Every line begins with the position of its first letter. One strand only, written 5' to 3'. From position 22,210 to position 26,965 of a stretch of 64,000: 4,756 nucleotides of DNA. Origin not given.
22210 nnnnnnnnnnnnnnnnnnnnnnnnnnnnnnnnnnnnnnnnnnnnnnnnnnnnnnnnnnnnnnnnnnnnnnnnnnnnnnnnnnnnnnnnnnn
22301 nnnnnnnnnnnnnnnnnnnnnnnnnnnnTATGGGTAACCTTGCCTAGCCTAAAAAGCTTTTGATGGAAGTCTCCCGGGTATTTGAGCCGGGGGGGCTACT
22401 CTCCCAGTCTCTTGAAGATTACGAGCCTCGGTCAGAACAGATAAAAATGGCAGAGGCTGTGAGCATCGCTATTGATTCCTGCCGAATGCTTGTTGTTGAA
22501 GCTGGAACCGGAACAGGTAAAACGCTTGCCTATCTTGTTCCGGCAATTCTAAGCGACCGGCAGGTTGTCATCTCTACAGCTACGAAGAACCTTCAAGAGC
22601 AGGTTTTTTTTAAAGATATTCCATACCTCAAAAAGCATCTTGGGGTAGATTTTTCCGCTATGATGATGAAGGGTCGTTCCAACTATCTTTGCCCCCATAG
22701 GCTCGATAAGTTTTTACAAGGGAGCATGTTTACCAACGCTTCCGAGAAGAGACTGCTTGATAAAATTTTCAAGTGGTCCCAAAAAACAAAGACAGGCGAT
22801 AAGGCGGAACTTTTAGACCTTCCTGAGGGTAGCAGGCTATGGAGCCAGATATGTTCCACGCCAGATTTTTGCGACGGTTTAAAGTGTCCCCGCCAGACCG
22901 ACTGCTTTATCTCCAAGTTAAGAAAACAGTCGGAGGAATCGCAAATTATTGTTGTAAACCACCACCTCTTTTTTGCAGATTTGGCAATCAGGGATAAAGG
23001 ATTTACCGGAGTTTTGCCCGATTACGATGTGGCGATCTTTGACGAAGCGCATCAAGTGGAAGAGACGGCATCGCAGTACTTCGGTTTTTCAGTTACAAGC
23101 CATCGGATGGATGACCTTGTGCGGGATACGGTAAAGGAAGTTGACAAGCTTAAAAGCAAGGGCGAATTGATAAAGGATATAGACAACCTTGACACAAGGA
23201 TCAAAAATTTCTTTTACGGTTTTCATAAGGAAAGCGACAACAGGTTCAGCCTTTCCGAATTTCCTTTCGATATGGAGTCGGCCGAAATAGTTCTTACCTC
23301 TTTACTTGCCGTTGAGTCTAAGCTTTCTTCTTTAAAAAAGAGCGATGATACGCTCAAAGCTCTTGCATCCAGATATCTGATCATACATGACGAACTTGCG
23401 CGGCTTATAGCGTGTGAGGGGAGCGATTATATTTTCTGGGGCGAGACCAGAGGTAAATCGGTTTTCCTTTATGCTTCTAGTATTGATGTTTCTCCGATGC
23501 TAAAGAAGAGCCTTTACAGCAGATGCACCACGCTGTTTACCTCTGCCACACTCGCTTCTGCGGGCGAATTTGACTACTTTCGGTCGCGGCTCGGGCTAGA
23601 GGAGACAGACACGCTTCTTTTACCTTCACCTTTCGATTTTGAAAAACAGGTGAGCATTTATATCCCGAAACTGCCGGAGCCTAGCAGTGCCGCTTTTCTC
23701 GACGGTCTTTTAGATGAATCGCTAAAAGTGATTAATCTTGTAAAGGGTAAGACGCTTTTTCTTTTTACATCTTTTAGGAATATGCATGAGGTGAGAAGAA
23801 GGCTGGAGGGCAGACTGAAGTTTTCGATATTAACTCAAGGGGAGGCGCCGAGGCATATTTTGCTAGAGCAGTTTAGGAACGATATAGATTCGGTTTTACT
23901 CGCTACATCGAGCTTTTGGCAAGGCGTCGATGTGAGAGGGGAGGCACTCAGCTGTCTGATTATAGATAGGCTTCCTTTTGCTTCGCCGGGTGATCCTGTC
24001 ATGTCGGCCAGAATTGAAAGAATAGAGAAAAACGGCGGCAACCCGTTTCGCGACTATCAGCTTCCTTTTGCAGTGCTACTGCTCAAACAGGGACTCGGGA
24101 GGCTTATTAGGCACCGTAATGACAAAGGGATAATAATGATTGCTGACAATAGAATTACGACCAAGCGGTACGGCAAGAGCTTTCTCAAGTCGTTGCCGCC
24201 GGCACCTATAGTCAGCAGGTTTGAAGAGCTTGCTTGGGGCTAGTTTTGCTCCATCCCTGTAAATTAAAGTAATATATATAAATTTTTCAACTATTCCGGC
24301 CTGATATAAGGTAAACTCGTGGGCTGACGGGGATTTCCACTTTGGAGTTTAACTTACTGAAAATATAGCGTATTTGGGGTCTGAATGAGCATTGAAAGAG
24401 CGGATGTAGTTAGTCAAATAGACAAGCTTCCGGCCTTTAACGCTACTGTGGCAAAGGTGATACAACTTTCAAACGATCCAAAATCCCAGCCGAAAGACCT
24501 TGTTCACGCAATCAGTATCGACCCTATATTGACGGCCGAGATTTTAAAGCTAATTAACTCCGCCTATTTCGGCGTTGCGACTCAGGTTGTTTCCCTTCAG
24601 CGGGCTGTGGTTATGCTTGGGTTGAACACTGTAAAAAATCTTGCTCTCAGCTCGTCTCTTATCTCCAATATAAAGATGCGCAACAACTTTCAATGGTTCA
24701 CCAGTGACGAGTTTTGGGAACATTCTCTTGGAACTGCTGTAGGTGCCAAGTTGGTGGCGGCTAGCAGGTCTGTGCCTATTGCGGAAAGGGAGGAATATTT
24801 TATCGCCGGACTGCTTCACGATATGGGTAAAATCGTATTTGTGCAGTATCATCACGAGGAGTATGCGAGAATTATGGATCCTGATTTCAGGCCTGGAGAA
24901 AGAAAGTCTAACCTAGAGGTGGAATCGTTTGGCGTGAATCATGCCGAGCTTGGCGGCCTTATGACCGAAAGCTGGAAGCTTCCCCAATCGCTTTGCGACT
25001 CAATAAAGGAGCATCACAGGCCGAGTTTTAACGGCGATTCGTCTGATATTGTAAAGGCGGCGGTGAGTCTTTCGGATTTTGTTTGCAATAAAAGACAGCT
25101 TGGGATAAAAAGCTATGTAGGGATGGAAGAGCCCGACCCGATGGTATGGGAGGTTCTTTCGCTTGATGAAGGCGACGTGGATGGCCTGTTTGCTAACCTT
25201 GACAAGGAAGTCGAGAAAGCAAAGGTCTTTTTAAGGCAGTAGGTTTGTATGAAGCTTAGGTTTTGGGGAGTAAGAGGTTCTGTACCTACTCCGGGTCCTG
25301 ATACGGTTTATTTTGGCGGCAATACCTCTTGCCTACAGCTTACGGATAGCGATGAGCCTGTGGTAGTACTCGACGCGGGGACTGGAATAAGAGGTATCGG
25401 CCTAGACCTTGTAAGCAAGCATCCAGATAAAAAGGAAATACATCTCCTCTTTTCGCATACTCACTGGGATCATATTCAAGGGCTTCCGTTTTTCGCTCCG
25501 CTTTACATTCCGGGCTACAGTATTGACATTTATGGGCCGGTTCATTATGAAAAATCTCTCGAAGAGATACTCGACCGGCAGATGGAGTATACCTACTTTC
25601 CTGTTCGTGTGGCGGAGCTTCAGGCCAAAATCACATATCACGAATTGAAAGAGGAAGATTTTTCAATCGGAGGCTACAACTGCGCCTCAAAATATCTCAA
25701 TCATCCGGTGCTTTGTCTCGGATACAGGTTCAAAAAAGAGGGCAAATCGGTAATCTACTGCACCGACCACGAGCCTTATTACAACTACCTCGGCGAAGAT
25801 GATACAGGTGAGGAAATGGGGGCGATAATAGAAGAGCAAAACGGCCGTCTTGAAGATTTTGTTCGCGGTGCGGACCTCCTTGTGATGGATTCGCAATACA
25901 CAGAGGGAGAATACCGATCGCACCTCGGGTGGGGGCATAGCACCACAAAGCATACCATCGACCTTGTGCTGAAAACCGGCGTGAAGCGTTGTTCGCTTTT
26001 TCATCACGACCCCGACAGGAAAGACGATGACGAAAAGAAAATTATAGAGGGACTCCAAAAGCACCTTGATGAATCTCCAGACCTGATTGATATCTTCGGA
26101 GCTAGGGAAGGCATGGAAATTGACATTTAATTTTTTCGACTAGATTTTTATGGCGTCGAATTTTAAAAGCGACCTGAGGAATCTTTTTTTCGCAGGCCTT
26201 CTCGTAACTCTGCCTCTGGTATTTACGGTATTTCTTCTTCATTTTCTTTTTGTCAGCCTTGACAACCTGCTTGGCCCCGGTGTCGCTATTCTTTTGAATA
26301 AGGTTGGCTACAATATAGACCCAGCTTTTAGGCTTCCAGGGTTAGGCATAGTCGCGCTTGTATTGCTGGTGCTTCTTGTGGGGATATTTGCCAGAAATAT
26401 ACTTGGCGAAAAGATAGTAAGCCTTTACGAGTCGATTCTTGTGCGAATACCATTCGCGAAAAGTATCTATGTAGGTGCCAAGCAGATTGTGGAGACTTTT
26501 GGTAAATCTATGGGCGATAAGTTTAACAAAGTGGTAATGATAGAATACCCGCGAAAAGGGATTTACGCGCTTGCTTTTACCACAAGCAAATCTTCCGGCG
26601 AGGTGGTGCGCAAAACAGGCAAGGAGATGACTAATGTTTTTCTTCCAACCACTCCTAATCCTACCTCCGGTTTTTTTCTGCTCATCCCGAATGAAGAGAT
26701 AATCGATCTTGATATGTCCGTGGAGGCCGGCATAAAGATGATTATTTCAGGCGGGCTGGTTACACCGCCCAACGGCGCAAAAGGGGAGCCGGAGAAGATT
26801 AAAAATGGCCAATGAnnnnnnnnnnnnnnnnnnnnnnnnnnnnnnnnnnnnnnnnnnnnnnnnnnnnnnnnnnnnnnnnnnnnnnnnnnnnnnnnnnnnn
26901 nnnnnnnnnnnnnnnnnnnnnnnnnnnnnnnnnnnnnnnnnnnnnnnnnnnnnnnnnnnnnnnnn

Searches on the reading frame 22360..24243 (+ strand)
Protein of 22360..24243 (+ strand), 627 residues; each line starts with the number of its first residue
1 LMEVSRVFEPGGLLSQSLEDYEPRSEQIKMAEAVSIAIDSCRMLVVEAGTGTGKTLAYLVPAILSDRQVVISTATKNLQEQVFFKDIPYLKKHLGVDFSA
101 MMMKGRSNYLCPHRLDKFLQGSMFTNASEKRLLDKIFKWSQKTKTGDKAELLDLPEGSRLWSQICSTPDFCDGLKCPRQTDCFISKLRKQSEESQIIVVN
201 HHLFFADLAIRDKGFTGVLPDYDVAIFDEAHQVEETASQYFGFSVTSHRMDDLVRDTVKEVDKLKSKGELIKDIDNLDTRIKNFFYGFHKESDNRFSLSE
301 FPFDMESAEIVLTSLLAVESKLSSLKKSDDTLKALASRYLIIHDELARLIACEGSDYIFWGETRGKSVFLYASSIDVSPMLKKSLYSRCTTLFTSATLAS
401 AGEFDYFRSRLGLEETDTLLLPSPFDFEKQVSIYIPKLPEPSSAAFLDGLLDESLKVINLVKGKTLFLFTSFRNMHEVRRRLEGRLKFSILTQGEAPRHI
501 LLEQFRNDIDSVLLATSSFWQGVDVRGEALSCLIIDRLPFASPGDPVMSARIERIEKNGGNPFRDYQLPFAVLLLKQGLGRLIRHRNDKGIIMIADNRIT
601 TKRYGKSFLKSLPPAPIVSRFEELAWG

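Call 60: search_protein_families(library=pfam, proteins=[window:22360-24243:+], max_evalue=0.00001)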
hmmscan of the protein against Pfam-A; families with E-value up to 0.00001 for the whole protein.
window:22360-24243:+ (627 aa): 2 families
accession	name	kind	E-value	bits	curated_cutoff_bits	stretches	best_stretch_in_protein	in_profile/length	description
PF13307.12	Helicase_C_2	-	2.1e-47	161.7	25.3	1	456-614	3-169/170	Helicase C-terminal domain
PF00270.35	DEAD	-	9.5e-11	42.1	26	1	37-137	11-109/167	DEAD/DEAH box helicase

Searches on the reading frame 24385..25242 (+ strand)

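Call 61: search_protein_families(library=pfam, proteins=[window:24385-25242:+], max_evalue=0.00001)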
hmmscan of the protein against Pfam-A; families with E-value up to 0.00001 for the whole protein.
window:24385-25242:+ (285 aa): 2 families
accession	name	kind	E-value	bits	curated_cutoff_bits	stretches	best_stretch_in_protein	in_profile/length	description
PF08668.18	HDOD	-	1.8e-53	181.4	22.9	1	15-213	1-196/196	HDOD domain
PF01966.28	HD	-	7.2e-09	36.4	22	1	111-222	2-102/116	HD domain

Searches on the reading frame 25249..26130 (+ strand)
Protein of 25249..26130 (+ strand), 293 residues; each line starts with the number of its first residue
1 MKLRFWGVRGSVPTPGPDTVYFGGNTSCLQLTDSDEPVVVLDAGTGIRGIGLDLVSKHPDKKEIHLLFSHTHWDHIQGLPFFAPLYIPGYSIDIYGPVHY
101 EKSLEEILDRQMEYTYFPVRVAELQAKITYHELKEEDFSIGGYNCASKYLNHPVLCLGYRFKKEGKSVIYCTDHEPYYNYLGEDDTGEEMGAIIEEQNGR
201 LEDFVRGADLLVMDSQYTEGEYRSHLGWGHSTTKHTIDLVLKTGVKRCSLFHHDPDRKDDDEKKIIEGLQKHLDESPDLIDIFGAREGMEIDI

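Call 61: search_protein_families(library=pfam, proteins=[window:25249-26130:+], max_evalue=0.00001)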
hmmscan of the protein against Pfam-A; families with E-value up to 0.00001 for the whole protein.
window:25249-26130:+ (293 aa): 1 family
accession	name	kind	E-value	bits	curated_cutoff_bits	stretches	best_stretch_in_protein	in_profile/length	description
PF12706.13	Lactamase_B_2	-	3.3e-17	63.2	27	1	39-253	3-200/200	Beta-lactamase superfamily domain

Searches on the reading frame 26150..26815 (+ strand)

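Call 61: search_protein_families(library=pfam, proteins=[window:26150-26815:+], max_evalue=0.00001)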
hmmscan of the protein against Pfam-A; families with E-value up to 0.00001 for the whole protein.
window:26150-26815:+ (221 aa): 1 family
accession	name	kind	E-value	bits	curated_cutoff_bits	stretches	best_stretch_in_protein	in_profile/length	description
PF04367.18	DUF502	-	1e-34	119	23.8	1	69-173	2-107/107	Protein of unknown function (DUF502)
